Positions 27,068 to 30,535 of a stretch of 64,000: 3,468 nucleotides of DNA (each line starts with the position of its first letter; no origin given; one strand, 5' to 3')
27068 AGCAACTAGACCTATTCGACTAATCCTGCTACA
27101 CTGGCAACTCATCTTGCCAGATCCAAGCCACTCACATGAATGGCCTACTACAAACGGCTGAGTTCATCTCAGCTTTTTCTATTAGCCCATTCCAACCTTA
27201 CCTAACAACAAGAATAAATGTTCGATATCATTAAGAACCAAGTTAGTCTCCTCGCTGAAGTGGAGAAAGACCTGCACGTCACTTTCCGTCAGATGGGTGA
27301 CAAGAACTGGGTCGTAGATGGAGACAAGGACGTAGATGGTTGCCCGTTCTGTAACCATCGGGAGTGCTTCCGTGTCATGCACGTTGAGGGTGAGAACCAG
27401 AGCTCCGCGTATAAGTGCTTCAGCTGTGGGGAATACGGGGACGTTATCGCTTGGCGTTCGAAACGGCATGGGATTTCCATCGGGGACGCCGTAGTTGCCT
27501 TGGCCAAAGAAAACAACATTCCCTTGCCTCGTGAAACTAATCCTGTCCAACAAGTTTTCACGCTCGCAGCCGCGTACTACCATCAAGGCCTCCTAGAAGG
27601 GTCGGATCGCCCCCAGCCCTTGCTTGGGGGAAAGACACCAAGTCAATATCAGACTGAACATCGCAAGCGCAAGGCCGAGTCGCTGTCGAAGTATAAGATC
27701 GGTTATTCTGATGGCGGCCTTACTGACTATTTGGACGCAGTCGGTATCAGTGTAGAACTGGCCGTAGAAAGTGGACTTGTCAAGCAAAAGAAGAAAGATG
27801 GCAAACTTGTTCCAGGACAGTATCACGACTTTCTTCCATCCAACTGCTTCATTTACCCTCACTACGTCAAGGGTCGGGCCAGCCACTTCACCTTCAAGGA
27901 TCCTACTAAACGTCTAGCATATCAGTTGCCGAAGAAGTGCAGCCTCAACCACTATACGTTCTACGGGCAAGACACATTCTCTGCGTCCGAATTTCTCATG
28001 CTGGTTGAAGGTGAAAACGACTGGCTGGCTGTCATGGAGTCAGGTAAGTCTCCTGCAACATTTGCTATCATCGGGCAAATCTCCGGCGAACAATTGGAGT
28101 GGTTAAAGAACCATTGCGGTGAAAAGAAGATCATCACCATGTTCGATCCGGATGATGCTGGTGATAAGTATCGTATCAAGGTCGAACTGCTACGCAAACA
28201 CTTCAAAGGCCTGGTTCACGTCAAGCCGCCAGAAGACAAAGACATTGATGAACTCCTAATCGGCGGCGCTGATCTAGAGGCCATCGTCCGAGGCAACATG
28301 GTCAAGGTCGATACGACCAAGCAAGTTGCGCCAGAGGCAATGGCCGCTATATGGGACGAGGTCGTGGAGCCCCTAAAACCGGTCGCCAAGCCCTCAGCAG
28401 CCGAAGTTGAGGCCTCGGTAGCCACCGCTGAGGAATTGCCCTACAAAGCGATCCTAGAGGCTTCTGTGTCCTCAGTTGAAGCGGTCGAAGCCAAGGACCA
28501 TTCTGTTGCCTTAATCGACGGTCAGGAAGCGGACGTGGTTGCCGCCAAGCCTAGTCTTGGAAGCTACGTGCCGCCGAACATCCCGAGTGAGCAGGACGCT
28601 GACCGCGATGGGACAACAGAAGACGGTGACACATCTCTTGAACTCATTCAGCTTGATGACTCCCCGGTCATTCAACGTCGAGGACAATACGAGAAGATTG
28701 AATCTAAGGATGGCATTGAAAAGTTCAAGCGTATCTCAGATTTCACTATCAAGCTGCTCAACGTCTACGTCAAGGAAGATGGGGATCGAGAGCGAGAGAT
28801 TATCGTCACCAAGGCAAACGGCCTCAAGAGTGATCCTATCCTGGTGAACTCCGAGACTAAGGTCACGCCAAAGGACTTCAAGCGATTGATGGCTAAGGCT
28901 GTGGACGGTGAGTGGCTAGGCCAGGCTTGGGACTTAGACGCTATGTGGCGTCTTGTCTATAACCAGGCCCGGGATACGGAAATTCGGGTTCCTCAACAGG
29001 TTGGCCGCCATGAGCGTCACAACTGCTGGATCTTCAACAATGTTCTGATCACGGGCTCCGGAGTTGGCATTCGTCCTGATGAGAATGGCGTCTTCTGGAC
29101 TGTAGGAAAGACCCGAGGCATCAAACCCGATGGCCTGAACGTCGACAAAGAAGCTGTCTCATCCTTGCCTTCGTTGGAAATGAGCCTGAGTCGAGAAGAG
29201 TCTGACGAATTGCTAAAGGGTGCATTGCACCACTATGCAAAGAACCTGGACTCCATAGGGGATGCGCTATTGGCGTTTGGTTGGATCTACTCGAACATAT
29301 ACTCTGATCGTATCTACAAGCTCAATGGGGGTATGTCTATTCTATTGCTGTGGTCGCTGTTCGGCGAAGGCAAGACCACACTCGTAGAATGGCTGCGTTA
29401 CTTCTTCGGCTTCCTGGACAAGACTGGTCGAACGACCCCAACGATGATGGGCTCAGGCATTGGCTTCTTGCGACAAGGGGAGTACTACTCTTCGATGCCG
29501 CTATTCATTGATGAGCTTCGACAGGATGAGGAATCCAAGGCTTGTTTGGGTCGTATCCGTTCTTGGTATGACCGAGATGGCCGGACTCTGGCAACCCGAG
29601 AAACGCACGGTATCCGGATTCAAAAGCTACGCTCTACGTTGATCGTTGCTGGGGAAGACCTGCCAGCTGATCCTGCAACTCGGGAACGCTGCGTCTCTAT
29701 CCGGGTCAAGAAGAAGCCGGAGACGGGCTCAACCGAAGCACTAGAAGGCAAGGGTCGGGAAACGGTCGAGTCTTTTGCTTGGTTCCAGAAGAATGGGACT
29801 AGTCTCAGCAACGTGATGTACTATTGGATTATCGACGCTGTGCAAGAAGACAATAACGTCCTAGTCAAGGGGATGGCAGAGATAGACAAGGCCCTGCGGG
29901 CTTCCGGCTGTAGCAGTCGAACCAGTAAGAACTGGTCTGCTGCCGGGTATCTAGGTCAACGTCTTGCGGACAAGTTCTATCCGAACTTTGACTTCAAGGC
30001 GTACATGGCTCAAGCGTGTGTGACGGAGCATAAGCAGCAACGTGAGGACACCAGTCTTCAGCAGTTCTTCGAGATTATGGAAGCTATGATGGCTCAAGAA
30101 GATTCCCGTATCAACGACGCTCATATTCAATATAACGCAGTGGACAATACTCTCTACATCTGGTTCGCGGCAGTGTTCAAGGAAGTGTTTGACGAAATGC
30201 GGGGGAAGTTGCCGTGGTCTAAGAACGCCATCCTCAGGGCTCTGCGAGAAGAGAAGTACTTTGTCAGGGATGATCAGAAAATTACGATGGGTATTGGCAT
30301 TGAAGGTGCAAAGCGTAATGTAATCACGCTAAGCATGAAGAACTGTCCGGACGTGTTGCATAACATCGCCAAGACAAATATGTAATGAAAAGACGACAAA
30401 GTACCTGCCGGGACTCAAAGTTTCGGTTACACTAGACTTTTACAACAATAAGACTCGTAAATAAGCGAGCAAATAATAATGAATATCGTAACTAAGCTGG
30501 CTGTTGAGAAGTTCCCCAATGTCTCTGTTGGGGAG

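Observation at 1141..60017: Thirteen exact copies of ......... in intergenic gaps: a phage-specific promoter family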

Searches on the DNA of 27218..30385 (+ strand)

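Call 6: search_dna_similar(query=window:27218-30385:+, collection=phages, mode=distant, max_rows=15)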
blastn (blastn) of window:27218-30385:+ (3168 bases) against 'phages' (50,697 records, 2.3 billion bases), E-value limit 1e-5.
No match.

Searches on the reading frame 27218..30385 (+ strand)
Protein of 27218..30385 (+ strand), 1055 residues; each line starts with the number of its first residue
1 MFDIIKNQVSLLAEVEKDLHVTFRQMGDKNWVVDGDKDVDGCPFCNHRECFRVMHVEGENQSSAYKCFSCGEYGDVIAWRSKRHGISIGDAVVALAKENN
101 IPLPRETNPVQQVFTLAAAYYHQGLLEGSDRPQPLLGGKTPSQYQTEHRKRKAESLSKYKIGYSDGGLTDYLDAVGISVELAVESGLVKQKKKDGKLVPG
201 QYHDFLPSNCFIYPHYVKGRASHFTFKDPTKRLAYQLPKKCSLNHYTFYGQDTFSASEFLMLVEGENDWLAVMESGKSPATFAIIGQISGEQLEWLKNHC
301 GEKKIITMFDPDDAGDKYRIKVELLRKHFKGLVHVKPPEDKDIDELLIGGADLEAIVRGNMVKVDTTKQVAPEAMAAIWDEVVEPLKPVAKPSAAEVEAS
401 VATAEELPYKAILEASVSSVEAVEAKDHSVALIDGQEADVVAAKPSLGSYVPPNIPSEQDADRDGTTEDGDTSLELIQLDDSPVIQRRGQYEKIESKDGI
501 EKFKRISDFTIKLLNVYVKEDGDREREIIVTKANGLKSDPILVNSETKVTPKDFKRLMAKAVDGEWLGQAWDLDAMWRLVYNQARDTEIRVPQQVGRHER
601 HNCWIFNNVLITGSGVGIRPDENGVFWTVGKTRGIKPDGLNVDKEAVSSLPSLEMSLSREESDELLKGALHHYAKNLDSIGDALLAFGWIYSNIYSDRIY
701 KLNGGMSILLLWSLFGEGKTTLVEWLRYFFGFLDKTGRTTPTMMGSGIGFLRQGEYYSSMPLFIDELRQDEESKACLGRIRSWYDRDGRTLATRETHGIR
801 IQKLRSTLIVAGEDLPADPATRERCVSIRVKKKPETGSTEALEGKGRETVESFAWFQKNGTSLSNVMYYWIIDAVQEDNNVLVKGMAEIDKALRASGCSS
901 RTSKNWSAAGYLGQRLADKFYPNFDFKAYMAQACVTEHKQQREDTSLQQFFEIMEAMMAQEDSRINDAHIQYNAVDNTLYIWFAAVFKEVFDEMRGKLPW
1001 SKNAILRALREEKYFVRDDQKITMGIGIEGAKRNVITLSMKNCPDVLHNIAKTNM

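Call 7: search_protein_families(library=pfam, proteins=[window:27218-30385:+], max_evalue=0.01)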
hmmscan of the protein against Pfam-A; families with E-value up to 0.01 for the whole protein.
window:27218-30385:+ (1055 aa): 3 families
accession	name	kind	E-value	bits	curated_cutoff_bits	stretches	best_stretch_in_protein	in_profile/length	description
PF13155.12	Toprim_2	-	6e-08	33.4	22.1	1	262-347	2-88/88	Toprim-like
PF01807.25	Zn_ribbon_DnaG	-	9e-08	32.3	24.9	1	40-106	34-96/98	CHC2 zinc finger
PF01751.28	Toprim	-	9.6e-05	22.9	23.1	1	260-323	2-77/96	Toprim domain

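Call 8: search_protein_families(library=phrogs, proteins=[window:27218-30385:+], max_evalue=0.001)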
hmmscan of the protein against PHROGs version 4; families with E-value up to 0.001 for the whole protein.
window:27218-30385:+ (1055 aa): 6 families
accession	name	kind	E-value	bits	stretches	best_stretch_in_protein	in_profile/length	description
phrog_47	-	DNA, RNA and nucleotide metabolism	1e-19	71.6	1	42-365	55-338/947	DNA primase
phrog_6444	-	DNA, RNA and nucleotide metabolism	1.9e-12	47.8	1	42-195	40-194/577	DNA primase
phrog_239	-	DNA, RNA and nucleotide metabolism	8.4e-10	39.2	1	42-386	45-333/801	DNA primase/helicase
phrog_22657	-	unknown function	1.2e-06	27.5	1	495-627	593-721/1185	-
phrog_11992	-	unknown function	0.0001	23.6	1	42-106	32-90/177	-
phrog_849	-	DNA, RNA and nucleotide metabolism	0.00085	19.4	0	248-348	228-329/435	DNA primase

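Call 16: find_encoding_contigs(protein=window:27218-30385:+, flank=10000, max_places=4)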
Protein window:27218-30385:+ (1055 aa): 1 contig read that carries it; 1 place shown.
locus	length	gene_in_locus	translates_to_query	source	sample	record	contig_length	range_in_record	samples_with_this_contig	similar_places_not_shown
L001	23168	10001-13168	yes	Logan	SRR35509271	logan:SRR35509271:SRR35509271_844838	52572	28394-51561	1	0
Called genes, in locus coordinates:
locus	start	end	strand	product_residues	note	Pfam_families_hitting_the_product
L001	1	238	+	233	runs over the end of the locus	-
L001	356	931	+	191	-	-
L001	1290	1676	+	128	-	PF13392:HNH_3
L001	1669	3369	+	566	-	PF00270:DEAD (faint), PF04851:ResIII (weak), PF13307:Helicase_C_2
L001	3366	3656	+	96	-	-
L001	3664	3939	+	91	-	-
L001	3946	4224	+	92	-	-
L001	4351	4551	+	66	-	-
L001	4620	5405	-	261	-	PF04542:Sigma70_r2, PF04545:Sigma70_r4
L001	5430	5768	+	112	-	-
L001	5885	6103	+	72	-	-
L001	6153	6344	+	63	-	-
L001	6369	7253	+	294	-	-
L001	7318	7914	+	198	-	-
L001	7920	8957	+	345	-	PF12705:PDDEXK_1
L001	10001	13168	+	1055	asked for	PF01807:Zn_ribbon_DnaG, PF13155:Toprim_2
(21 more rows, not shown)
